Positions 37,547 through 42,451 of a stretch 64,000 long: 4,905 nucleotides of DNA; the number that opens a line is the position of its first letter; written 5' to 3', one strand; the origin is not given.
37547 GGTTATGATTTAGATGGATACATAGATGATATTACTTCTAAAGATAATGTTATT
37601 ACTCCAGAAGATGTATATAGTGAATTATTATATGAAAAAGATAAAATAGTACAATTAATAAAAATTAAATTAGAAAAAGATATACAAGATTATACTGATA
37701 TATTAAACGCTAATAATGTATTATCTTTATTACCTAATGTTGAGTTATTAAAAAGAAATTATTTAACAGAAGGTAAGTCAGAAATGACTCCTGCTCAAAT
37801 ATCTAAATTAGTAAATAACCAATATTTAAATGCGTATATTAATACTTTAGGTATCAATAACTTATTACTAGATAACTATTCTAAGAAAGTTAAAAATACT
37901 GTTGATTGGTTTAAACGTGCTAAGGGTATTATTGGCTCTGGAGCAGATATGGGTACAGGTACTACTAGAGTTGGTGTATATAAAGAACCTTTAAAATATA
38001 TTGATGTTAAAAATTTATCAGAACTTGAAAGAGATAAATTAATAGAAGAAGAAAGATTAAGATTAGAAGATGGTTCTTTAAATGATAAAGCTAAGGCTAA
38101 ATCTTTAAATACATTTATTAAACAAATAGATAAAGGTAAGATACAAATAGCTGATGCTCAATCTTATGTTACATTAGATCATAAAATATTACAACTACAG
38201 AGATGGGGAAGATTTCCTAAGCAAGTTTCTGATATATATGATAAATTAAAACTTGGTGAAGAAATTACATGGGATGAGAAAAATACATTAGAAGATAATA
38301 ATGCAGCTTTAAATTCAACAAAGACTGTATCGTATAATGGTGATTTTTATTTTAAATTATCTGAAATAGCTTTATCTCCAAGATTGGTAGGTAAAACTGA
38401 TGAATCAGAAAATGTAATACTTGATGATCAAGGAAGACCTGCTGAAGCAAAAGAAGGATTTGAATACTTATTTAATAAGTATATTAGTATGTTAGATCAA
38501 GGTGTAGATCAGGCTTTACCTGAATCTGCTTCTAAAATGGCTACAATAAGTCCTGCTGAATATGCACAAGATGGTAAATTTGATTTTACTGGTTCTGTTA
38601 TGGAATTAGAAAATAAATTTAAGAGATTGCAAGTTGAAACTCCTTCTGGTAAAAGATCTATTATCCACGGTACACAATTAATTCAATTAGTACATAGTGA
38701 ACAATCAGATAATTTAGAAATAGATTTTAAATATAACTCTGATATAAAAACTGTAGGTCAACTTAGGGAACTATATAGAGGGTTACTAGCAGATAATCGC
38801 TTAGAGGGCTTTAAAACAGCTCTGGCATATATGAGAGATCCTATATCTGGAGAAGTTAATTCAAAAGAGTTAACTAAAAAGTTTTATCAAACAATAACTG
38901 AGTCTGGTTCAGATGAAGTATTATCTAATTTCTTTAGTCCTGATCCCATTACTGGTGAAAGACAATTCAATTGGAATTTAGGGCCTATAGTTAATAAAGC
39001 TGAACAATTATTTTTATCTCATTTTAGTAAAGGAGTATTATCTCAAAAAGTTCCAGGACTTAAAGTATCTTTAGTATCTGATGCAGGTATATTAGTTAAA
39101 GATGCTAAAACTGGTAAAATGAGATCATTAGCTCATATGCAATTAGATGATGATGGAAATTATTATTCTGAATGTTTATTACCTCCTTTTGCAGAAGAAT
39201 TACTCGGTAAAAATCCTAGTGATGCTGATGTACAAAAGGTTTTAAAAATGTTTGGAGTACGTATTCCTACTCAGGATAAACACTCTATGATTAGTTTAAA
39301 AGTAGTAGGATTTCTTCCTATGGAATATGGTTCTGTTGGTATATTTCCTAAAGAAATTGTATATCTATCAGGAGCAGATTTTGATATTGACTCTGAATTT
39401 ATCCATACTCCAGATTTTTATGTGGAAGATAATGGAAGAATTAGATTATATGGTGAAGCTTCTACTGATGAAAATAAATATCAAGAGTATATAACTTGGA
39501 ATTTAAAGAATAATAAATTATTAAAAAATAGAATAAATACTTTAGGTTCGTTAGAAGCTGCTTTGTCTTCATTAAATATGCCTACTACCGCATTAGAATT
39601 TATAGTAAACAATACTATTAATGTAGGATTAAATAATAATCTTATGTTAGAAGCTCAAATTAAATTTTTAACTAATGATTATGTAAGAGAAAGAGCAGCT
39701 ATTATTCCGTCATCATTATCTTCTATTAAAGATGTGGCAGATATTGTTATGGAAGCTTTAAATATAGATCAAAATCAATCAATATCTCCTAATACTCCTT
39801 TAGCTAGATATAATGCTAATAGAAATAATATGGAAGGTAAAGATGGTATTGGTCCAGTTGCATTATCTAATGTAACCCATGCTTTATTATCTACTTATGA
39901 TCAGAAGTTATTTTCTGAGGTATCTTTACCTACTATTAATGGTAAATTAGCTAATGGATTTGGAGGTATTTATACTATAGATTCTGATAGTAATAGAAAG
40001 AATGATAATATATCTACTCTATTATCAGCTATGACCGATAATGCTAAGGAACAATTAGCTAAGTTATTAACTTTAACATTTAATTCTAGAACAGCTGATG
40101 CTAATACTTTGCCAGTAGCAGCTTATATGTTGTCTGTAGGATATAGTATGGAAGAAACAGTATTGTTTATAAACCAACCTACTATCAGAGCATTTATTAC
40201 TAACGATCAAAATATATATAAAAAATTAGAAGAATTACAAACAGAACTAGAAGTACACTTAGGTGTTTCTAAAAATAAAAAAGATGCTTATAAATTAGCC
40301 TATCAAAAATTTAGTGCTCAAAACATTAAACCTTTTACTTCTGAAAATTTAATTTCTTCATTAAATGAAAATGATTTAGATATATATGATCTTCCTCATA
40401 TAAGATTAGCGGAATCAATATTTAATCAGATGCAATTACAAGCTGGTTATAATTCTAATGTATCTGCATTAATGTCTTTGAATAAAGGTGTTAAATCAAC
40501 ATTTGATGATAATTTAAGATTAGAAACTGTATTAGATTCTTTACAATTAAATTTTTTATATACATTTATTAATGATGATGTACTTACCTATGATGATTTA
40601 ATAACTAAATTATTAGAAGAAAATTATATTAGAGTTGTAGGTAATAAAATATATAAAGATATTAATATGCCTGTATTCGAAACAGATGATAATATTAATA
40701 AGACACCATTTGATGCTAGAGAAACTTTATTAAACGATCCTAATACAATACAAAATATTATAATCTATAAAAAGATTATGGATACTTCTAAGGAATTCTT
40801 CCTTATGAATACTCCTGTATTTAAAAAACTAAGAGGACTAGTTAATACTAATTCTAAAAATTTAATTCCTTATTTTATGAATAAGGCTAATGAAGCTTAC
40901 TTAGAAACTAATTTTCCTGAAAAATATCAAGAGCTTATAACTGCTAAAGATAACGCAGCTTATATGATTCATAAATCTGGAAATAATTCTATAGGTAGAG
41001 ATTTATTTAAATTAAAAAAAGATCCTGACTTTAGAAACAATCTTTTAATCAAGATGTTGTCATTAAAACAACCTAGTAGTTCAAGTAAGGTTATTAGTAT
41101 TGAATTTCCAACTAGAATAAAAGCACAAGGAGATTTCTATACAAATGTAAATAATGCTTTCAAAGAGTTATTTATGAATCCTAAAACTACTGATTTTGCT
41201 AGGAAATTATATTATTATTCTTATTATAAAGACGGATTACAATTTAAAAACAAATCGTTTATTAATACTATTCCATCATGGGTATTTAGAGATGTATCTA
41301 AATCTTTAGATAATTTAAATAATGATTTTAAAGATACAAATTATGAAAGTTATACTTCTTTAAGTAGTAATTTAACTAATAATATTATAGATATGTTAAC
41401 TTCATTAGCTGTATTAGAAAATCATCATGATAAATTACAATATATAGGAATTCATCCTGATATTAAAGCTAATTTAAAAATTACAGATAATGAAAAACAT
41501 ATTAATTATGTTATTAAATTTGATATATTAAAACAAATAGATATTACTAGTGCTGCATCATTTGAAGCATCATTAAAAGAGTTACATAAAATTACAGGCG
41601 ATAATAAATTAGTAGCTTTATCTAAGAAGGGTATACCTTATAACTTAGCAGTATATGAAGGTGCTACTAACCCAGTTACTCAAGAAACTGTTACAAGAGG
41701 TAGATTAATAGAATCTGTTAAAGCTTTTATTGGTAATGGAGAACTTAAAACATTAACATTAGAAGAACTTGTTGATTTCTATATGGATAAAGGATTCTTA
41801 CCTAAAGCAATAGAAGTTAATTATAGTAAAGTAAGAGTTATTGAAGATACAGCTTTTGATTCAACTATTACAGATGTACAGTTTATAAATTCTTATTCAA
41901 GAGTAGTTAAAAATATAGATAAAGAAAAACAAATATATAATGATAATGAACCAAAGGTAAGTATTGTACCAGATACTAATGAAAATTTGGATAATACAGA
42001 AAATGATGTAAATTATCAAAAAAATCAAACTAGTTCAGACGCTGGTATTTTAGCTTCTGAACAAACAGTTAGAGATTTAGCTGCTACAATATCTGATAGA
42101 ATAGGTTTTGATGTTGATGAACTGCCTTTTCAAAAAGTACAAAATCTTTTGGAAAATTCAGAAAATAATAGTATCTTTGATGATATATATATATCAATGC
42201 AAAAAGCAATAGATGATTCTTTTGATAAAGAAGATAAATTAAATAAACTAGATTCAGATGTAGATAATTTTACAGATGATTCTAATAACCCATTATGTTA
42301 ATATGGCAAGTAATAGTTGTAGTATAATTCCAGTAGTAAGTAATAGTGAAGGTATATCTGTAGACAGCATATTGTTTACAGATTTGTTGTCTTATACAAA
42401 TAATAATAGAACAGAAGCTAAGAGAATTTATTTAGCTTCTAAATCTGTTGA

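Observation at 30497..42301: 3934-codon ORF with a beta-prime-like 'ADFDID' double-psi beta-barrel: candidate virion-packaged single-chain RNA polymerase fused to a zincin-like module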

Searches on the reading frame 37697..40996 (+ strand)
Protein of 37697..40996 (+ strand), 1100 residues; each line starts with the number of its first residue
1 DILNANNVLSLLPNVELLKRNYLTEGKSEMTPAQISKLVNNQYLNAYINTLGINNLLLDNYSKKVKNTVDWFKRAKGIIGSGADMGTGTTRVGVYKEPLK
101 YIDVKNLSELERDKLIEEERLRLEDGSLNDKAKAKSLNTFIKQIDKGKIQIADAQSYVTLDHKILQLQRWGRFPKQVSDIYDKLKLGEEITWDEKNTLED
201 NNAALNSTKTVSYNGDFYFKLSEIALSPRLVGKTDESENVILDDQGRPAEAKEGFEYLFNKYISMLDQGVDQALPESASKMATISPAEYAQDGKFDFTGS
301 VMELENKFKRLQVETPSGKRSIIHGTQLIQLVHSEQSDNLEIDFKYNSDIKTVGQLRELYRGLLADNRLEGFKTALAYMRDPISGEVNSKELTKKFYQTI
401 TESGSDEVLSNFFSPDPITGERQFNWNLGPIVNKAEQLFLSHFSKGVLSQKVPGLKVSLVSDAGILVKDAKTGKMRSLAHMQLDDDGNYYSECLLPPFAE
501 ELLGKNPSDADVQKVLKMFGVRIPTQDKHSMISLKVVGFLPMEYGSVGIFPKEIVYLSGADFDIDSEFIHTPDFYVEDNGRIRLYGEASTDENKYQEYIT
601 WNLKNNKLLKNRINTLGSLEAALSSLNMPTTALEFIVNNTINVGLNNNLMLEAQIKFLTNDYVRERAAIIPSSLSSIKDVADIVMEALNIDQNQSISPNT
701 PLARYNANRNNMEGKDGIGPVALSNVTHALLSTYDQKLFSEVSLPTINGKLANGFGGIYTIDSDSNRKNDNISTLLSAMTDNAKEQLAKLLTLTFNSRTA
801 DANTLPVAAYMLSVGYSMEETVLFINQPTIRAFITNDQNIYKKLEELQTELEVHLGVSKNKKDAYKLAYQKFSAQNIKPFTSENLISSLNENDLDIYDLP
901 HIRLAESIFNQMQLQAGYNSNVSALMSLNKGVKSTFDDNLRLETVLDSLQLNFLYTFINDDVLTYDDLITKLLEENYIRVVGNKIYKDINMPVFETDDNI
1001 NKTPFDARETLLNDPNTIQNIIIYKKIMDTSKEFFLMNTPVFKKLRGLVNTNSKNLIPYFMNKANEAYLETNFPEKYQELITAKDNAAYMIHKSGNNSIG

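Call 12: find_homologous_proteins(query=window:37697-40996:+, max_evalue=0.001)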
Query window:37697-40996:+ (1100 aa): 4 proteins with E <= 0.001 among 8000 candidates.
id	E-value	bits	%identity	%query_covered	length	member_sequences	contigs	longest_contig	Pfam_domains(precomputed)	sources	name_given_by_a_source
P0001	6.9e-210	718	44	75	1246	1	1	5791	-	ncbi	-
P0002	8.5e-59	218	28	83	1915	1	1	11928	-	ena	-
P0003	2.3e-40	157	27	62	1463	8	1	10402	-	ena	-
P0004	1.6e-12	65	29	35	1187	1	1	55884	-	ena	-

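Call 14: find_encoding_contigs(protein=P0004, flank=10000, max_places=3)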
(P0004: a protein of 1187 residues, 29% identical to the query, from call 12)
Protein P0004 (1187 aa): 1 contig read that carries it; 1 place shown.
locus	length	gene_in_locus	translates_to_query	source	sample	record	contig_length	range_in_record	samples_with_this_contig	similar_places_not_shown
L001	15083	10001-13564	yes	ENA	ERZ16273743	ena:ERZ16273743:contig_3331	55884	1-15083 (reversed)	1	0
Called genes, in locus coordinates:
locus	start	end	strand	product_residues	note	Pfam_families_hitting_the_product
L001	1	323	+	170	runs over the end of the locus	-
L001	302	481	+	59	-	-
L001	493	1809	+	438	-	PF03672:UPF0154 (faint)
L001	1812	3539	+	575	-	-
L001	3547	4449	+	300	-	-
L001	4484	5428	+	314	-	-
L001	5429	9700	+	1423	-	-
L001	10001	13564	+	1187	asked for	-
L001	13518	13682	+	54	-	-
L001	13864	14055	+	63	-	-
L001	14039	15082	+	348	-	?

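Call 29: find_encoding_contigs(protein=P0002, flank=10000, max_places=3)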
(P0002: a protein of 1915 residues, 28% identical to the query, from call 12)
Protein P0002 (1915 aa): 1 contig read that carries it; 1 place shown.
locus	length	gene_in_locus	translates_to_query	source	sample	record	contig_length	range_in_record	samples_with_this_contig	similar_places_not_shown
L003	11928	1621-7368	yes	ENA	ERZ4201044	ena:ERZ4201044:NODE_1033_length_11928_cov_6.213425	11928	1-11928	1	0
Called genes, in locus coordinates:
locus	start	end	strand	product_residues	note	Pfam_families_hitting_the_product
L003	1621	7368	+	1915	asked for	-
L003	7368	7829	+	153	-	-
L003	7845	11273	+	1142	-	-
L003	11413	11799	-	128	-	PF24749:DUF7695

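Call 30: find_encoding_contigs(protein=P0003, flank=10000, max_places=3)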
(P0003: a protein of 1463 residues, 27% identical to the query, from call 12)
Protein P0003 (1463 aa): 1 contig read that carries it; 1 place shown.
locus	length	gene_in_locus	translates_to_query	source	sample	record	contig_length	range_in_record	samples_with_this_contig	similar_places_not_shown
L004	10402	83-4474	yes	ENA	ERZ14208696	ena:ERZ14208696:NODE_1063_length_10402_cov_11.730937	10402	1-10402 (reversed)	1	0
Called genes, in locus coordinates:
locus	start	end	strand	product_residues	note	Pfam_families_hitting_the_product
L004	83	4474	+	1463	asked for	-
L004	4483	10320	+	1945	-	-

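Call 31: find_encoding_contigs(protein=P0001, flank=10000, max_places=3)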
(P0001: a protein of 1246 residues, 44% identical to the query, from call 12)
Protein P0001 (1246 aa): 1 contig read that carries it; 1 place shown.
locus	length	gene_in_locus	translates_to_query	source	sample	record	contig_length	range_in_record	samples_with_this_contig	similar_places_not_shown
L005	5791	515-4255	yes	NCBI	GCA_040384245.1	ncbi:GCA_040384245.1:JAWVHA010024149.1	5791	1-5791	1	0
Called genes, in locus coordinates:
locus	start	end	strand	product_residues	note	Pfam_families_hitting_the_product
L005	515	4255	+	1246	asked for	-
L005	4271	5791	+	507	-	?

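Call 33: find_related_loci(query=window:37697-40996:+, collection=viral_contigs, flank=10000)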
Query window:37697-40996:+ (1100 aa) in viral_contigs; peptide patterns used: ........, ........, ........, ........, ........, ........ (x = any residue, [..] = any of these).
9 stretches matched a pattern; 3 encode a relative of the query (tblastn E <= 1e-3); 2 distinct loci.
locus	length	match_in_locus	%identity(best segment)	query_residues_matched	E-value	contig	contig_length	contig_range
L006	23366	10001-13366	64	3-1100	0e+0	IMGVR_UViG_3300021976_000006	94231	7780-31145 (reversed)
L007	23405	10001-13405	62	3-1100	0e+0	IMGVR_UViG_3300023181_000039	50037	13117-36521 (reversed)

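Call 56: search_solved_structures(query=A1, max_evalue=1, show_alignments=2)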
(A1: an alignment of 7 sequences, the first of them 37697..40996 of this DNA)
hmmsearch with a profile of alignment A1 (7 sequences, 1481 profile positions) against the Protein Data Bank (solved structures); distinct sequences matched with E-value up to 1: 2.
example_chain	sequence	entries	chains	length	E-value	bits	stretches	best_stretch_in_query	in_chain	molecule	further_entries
6vr4_A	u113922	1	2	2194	2.5e-24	88.4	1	61-1013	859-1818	DNA-dependent RNA polymerase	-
3j04_B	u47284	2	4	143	0.8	10.5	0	409-454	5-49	Myosin regulatory light chain 2, smooth muscle major isoform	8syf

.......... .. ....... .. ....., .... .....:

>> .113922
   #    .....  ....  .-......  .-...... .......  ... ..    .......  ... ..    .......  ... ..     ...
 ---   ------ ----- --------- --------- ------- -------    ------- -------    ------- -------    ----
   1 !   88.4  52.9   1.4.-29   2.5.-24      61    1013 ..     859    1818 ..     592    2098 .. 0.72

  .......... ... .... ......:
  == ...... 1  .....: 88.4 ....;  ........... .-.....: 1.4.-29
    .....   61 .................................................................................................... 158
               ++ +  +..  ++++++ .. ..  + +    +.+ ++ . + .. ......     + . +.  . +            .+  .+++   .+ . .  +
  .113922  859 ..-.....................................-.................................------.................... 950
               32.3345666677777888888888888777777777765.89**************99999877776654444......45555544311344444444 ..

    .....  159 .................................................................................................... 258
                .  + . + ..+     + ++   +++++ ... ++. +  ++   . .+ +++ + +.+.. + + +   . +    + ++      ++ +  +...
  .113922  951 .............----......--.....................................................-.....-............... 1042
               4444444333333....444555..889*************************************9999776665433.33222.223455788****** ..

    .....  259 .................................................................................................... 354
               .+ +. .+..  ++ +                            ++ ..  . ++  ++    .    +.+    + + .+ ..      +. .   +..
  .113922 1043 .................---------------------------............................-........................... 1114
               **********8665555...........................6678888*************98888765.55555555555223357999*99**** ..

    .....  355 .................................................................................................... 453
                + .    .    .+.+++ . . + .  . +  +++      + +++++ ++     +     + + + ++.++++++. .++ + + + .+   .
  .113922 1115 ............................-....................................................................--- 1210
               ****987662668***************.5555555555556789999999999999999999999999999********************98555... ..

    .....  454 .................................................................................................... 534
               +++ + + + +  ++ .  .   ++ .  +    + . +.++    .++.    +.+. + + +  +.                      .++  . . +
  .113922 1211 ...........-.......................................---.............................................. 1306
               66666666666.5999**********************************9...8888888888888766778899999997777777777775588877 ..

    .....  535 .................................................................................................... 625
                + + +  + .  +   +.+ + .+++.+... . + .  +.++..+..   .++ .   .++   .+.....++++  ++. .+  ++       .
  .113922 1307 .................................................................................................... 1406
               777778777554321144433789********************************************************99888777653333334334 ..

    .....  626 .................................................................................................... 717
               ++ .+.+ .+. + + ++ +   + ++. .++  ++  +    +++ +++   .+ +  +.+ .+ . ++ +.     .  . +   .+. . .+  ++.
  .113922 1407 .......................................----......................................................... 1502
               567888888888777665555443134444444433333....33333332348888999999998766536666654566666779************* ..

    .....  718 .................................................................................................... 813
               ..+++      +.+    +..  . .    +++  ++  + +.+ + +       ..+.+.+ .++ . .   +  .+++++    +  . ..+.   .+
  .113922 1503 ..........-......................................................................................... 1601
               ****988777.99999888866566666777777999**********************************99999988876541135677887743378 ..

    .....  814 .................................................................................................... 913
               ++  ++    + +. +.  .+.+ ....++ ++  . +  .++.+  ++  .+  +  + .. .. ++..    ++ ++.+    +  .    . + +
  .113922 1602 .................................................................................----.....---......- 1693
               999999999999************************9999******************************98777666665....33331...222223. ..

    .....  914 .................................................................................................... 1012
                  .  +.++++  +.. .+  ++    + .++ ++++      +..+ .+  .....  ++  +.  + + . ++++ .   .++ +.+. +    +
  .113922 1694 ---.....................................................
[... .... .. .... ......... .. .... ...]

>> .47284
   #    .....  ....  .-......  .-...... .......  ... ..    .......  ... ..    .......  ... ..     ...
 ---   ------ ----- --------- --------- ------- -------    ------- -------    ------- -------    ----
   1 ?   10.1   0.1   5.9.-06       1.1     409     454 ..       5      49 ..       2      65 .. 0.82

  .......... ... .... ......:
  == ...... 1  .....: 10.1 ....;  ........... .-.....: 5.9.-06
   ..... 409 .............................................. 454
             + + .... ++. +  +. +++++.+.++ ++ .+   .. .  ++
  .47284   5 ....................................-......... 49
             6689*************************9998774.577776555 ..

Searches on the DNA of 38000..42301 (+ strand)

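Call 4: search_dna_similar(query=window:38000-42301:+, collection=phages, mode=near, max_rows=15)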
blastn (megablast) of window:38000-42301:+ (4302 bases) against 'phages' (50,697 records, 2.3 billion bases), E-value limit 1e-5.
No match.

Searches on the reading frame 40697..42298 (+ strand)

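Call 26: search_protein_families(library=pfam, proteins=[window:40697-42298:+], max_evalue=1)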
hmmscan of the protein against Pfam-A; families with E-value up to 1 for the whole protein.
window:40697-42298:+ (534 aa): 1 family
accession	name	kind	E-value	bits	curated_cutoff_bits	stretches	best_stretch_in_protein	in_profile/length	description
PF25006.1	DUF7783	-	0.089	13.2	27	1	198-256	10-69/130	Domain of unknown function (DUF7783)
